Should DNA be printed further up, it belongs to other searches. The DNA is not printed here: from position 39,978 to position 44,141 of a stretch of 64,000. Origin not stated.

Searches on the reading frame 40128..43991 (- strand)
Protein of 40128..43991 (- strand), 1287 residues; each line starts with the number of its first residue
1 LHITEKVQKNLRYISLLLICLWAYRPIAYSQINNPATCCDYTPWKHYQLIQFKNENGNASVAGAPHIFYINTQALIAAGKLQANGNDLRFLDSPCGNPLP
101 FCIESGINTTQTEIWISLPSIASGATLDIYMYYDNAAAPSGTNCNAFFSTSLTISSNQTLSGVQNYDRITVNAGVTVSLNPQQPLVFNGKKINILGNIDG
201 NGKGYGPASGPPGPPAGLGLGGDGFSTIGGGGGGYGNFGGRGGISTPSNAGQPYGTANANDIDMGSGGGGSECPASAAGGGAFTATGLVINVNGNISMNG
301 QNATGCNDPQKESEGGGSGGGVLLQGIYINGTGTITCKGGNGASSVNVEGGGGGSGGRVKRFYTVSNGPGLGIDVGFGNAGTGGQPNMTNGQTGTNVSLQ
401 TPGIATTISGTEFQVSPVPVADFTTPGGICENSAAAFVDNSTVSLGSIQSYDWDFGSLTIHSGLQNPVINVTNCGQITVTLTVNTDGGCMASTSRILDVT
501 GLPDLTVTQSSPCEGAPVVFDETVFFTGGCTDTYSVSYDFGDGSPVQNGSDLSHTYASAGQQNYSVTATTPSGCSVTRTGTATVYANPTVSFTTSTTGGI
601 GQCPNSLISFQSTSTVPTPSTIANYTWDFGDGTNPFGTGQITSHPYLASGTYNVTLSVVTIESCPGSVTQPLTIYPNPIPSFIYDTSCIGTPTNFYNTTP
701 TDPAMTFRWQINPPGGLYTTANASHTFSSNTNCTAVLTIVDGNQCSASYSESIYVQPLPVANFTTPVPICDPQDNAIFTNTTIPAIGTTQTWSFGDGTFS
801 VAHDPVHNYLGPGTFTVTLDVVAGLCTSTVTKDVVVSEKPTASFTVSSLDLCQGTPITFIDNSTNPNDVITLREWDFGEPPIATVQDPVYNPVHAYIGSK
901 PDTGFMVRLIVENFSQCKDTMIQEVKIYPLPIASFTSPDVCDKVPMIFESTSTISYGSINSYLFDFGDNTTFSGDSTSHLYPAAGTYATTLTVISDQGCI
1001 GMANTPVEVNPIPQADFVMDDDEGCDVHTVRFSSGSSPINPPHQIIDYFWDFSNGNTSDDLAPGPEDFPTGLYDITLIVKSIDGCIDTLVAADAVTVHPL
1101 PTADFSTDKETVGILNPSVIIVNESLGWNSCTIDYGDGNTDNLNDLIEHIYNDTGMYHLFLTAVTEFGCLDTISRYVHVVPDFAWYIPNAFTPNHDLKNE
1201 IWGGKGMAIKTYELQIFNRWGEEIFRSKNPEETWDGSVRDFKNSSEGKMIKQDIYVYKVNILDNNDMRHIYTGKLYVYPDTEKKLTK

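Call 35: search_protein_families(library=pfam, proteins=[window:40128-43991:-], max_evalue=0.00001)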
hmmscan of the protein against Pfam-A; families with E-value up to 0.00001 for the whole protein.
window:40128-43991:- (1287 aa): 4 families
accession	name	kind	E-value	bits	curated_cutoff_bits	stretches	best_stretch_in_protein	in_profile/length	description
PF18911.6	PKD_4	-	1.1e-69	230.9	27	5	931-1001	4-76/85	PKD domain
PF00801.26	PKD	-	1.5e-33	115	23.5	2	605-658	14-65/80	PKD domain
PF13585.12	CHU_C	-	4.2e-13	49.7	27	1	1187-1277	3-86/86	CHU_C Type IX secretion signal domain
PF10102.14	DUF2341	-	1.3e-10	42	23.4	1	84-148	1-65/84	Domain of unknown function (DUF2341)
